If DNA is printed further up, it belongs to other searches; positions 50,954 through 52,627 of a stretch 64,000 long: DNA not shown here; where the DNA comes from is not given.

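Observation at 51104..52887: Orphan polymorphic-toxin-like pair: a novel N-terminal region fused to a His-His nuclease motif, with an overlapping SUKH immunity gene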

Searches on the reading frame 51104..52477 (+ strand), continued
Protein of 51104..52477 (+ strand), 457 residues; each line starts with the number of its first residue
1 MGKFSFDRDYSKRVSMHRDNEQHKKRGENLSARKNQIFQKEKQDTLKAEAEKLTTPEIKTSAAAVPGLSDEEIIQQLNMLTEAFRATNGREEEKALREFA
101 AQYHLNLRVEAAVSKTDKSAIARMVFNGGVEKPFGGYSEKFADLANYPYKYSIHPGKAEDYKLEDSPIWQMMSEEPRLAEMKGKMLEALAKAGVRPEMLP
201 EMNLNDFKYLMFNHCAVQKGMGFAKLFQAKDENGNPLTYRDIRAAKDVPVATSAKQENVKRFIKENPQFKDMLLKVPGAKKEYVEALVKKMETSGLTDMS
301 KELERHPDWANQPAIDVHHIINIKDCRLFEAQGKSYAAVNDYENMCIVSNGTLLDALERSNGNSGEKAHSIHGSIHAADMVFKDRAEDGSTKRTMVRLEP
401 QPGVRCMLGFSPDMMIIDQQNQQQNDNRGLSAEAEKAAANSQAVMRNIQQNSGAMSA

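Call 38: fold_search(model_id=the predicted structure, library=pdb)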
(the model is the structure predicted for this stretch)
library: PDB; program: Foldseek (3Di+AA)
matches with E <= 10: 304; with E <= 0.001: 0
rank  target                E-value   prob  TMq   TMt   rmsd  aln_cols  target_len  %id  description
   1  2v8j                  6.2e-01  0.06  0.13  0.12  23.9       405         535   13  Structure of a Family 2 Pectate Lyase in Complex with a Transition Metal (released 2007-09-18)
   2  9a5d_A                1.4e+00  0.01  0.08  0.06  51.8       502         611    8  Integrative model of WALK-YYCH by crosslinking MS and deep learning (released 2024-09-18)
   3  9ebw_D                1.6e+00  0.01  0.09  0.09  23.0       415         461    9  Chimeric fluorescence biosensor formed from a lactate-binding protein and GFP, bound to lactate (released 2025-03-19)
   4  7oiw_B                2.0e+00  0.02  0.10  0.12  24.6       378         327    9  Structure of S. aureus Rel catalytic domains in complex with pppGpp (released 2022-06-01)
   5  4biv_A                2.1e+00  0.02  0.07  0.11  18.2       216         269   10  Crystal structure of CpxAHDC (trigonal form) (released 2014-02-12)
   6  4jfg_C                2.5e+00  0.18  0.06  0.10   5.3        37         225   19  Crystal structure of sfGFP-66-HqAla (released 2013-10-02)
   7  2emo                  2.6e+00  0.16  0.06  0.11   5.7        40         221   12  GREEN FLUORESCENT PROTEIN FROM AEQUOREA VICTORIA, MUTANT (released 1997-08-20)
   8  5lfk_A                2.9e+00  0.02  0.07  0.12  18.0       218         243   10  Crystal structure of CpxAHDC (hemiphosphorylated form) (released 2017-06-07)
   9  4k0d_B                3.1e+00  0.04  0.07  0.20  23.7       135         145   16  Periplasmic sensor domain of sensor histidine kinase, Adeh_2942 (released 2013-06-12)
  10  4biu_C                3.3e+00  0.01  0.06  0.09  18.0       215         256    9  Crystal structure of CpxAHDC (orthorhombic form 1) (released 2014-02-12)
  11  1cv7                  3.5e+00  0.12  0.06  0.10   7.2        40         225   18  Crystal structure of enhanced cyan-emission variant of GFP (released 2003-09-16)
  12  6mcp_A                3.5e+00  0.01  0.06  0.06  15.0       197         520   10  L. pneumophila effector kinase LegK7 (AMP-PNP bound) in complex with human MOB1A (released 2019-09-04)
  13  6og8_A                3.7e+00  0.15  0.06  0.10   5.2        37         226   19  Crystal structure of Green Fluorescent Protein (GFP); S65T, H148D with globally incorporated 3-F1Y; circular permutant (released 2020-04-08)
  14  6wvb                  3.7e+00  0.03  0.07  0.08  20.8       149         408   10  Takifugu rubripes VKOR-like with warfarin (released 2020-11-11)
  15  4biy_D                3.7e+00  0.02  0.07  0.13  19.2       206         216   10  Crystal structure of CpxAHDC (monoclinic form 2) (released 2014-02-12)
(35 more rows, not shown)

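Call 47: find_encoding_contigs(protein=P0064, flank=9000, max_places=1)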
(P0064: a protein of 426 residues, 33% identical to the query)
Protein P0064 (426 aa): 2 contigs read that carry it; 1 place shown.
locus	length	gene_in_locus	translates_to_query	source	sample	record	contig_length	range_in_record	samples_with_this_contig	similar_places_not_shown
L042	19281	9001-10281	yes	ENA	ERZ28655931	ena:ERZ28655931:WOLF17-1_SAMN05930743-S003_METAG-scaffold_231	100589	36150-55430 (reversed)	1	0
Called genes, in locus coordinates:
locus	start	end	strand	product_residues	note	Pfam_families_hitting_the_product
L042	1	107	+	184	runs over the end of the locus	-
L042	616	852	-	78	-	-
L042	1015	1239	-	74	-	-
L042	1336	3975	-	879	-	PF00270:DEAD, PF04851:ResIII, PF18766:SWI2_SNF2, PF00271:Helicase_C (weak)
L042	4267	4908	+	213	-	-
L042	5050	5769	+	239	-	PF00899:ThiF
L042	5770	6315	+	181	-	PF02417:Chromate_transp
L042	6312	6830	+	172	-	PF02417:Chromate_transp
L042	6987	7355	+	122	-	PF00416:Ribosomal_S13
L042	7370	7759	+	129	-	PF00411:Ribosomal_S11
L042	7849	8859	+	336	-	PF01193:RNA_pol_L, PF01000:RNA_pol_A_bac, PF03118:RNA_pol_A_CTD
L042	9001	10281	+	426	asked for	-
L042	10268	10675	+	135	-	-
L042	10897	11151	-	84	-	-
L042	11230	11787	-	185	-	PF25084:LbH_EIF2B (weak), PF25087:GMPPB_C (faint), PF00132:Hexapep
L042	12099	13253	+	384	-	-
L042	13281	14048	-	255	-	PF09522:RE_R_Pab1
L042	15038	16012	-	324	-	PF00437:T2SSE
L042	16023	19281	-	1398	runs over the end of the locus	PF21784:Bflower (faint), PF21785:Bflower_2, PF03743:TrbI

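Call 48: find_encoding_contigs(protein=P0074, flank=9000, max_places=1)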
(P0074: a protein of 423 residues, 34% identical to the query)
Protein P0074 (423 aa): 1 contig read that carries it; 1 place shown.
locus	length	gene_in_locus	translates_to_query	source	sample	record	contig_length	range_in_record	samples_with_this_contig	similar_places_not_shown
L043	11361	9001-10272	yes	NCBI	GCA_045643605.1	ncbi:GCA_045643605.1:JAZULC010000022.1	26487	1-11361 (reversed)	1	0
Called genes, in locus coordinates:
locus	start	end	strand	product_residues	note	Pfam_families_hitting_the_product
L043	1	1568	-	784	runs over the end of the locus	PF02743:dCache_1, PF22673:MCP-like_PDC_1, PF07228:SpoIIE, PF13581:HATPase_c_2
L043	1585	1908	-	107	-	PF01740:STAS, PF13466:STAS_2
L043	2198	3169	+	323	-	PF09925:DUF2157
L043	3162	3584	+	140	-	-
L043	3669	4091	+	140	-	-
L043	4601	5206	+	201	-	-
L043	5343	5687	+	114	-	PF01250:Ribosomal_S6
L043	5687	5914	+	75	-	PF01084:Ribosomal_S18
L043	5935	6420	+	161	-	PF01281:Ribosomal_L9_N, PF03948:Ribosomal_L9_C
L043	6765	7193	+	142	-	-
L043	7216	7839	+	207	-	-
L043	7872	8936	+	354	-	PF17101:Stealth_CR1, PF11380:Stealth_CR2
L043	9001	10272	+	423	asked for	-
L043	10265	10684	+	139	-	-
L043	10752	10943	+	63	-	-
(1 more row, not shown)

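Call 49: find_encoding_contigs(protein=P0056, flank=9000, max_places=1)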
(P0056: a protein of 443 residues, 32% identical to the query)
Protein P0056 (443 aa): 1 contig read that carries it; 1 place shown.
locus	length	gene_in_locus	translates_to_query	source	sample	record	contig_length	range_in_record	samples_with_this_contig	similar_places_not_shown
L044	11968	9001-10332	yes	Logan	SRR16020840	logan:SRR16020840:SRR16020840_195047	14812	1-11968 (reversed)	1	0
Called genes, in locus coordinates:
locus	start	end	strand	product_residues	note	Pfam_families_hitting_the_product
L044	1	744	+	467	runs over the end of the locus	PF00361:Proton_antipo_M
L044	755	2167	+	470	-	PF00361:Proton_antipo_M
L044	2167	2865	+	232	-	PF03099:BPL_LplA_LipB, PF02237:BPL_C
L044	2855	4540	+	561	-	PF00753:Lactamase_B, PF12706:Lactamase_B_2 (weak), PF22505:RNase_J_b_CASP, PF07521:RMMBL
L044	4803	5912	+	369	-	PF04233:Phage_Mu_F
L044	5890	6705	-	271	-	-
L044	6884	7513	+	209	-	-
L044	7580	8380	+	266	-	-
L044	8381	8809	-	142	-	-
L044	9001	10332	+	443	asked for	-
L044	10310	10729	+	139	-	-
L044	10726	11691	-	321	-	PF02606:LpxK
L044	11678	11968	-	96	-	?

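Call 51: search_protein_families(library=padloc, proteins=[window:51104-52477:+], max_evalue=0.01)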
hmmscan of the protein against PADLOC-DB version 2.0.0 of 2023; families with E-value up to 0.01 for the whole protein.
window:51104-52477:+ (457 aa): 0 families

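Call 55: list_cluster_members(proteins=[P0168, P0174, P0183, P0213, P0222, P0170, P0194, P0241, P0188, P0209])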
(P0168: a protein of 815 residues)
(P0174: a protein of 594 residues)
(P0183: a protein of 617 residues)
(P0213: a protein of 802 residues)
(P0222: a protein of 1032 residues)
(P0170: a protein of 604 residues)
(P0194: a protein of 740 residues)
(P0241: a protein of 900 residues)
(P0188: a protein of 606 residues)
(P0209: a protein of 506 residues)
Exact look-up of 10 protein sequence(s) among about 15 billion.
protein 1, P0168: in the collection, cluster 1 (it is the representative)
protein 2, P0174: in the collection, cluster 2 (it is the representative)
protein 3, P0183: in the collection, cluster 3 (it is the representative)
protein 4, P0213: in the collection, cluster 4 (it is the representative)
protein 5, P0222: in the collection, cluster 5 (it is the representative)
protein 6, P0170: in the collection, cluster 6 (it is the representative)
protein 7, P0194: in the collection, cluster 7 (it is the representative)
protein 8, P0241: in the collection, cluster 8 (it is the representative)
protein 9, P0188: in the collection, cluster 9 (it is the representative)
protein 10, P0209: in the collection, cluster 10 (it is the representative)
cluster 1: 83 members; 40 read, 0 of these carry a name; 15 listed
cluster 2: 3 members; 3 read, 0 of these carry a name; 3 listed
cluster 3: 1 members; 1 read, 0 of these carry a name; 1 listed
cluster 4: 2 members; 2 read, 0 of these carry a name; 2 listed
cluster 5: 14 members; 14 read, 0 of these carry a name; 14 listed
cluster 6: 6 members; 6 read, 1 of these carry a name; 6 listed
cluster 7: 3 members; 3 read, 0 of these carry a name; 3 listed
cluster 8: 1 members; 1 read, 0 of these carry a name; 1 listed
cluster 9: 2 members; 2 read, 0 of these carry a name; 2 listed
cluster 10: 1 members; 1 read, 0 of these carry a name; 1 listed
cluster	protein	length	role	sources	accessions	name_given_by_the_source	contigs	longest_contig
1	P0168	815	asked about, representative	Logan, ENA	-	-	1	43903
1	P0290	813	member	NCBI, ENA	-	-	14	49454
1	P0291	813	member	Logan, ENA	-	-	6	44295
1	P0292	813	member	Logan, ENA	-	-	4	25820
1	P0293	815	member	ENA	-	-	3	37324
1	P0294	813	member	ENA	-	-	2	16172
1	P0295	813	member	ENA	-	-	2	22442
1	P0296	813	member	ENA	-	-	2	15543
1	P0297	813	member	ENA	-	-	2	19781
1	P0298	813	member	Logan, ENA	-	-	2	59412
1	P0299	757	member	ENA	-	-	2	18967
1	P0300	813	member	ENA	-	-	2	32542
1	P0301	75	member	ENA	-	-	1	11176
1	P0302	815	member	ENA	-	-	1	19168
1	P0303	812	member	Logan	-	-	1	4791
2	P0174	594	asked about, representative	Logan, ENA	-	-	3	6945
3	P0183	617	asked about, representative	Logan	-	-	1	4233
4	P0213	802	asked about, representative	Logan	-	-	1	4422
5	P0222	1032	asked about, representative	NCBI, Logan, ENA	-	-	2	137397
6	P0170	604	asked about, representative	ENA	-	-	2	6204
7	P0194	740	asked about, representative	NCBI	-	-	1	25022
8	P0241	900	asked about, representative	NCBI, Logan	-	-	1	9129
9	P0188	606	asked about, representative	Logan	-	-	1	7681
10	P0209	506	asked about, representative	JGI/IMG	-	-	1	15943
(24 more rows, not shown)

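Call 56: find_encoding_contigs(protein=P0222, flank=5000, max_places=1)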
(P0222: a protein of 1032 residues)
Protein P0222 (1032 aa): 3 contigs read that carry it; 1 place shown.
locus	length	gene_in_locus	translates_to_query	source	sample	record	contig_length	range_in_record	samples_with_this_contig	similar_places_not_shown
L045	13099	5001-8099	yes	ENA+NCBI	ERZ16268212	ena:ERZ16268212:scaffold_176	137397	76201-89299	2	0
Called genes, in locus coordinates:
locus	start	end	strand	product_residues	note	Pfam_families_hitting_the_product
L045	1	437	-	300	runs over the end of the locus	-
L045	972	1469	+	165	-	-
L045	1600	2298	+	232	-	-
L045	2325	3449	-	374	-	PF02073:Peptidase_M29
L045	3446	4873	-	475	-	PF00883:Peptidase_M17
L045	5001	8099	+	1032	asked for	-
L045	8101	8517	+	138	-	-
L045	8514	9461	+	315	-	PF01300:Sua5_yciO_yrdC, PF03481:Sua5_C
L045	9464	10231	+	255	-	PF01135:PCMT (faint), PF05175:MTS, PF13679:Methyltransf_32 (weak), PF13847:Methyltransf_31 (weak), PF13649:Methyltransf_25 (weak)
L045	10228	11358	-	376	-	PF00990:GGDEF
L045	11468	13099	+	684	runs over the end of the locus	PF00069:Pkinase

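Call 57: find_encoding_contigs(protein=P0194, flank=5000, max_places=1)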
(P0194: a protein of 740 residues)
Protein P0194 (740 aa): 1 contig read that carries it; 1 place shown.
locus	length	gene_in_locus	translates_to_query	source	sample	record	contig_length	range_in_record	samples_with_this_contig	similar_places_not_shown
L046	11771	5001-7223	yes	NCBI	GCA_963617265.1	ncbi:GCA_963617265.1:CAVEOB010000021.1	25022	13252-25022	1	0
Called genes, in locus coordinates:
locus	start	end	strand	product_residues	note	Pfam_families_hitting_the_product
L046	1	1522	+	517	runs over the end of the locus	PF02874:ATP-synt_ab_N, PF00006:ATP-synt_ab, PF00306:ATP-synt_ab_C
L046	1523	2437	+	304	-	PF00231:ATP-synt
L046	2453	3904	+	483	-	PF02874:ATP-synt_ab_N, PF00006:ATP-synt_ab, PF22919:ATP-synt_VA_C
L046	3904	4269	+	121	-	PF02823:ATP-synt_DE_N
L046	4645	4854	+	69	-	PF13597:NRDD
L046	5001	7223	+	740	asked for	-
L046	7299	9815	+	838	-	PF02861:Clp_N, PF23569:NBD_SMAX1 (weak), PF00004:AAA, PF17871:AAA_lid_9, PF00004:AAA, PF07724:AAA_2, PF07728:AAA_5, PF10431:ClpB_D2-small, +11 more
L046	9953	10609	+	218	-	PF01144:CoA_trans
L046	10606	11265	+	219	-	PF01144:CoA_trans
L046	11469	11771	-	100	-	?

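Call 58: find_encoding_contigs(protein=P0209, flank=5000, max_places=1)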
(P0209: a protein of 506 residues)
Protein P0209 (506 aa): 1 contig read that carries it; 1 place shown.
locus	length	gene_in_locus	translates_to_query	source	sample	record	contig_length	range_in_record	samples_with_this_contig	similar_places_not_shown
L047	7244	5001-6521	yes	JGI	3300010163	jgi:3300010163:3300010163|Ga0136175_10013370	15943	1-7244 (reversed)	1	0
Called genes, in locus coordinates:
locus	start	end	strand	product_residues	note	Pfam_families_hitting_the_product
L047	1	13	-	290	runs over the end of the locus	PF04060:FeS (weak), PF12838:Fer4_7, PF13187:Fer4_9 (weak), PF13237:Fer4_10 (weak), PF14697:Fer4_21 (weak), PF12797:Fer4_2 (weak), PF12837:Fer4_6, PF00037:Fer4 (weak), +2 more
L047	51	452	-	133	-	PF04246:RseC_MucC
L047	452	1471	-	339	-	PF02424:ApbE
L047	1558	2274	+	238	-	PF01066:CDP-OH_P_transf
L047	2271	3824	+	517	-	PF11412:DsbD_N, PF02683:DsbD_TM, PF13899:Thioredoxin_7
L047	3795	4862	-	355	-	PF02540:NAD_synthase (weak), PF03054:tRNA_Me_trans, PF20259:tRNA_Me_trans_M, PF20258:tRNA_Me_trans_C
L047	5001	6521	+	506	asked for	-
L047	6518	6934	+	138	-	-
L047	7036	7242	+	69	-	?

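Call 60: search_solved_structures(query=A3, max_evalue=10, show_alignments=2)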
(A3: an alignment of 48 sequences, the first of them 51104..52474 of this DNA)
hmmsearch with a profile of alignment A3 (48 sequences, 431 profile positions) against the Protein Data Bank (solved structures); distinct sequences matched with E-value up to 10: 4.
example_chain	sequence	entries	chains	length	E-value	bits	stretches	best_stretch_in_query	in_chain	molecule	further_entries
2gs4_A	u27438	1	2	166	0.09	14.9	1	61-194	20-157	Protein yciF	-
6h9l_A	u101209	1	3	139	0.95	11.5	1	16-99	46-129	Uncharacterized protein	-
8glt_1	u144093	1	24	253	2.8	10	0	43-92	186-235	C2-chlorophyll-comp_O32-15_ctermHis, polyalanine model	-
7uni_A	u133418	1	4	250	9.9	8.2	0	27-91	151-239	SP2-ZnPPaM designed chlorophyll dimer protein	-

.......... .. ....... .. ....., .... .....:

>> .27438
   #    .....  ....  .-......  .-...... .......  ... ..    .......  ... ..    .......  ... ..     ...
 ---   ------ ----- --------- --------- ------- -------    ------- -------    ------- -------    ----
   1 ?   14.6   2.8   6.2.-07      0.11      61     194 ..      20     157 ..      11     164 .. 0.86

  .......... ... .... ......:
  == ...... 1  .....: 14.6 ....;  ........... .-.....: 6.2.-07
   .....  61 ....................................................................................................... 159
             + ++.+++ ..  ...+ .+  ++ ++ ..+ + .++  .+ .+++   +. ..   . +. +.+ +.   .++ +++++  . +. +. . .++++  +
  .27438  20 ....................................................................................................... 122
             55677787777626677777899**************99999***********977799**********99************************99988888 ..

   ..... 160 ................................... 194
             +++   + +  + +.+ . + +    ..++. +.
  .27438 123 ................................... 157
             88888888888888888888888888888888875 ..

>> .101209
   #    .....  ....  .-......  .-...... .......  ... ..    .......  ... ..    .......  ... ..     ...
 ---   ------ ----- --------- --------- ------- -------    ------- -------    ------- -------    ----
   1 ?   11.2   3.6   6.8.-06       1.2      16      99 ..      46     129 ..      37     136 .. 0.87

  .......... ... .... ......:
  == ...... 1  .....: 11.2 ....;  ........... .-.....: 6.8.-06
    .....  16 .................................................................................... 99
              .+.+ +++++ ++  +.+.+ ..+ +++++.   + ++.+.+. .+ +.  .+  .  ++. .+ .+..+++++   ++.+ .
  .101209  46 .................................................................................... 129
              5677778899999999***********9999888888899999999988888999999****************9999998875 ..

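Call 62: search_protein_families(library=phrogs, proteins=[window:51104-52477:+], max_evalue=0.01)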
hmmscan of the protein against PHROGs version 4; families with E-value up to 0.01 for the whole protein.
window:51104-52477:+ (457 aa): 0 families
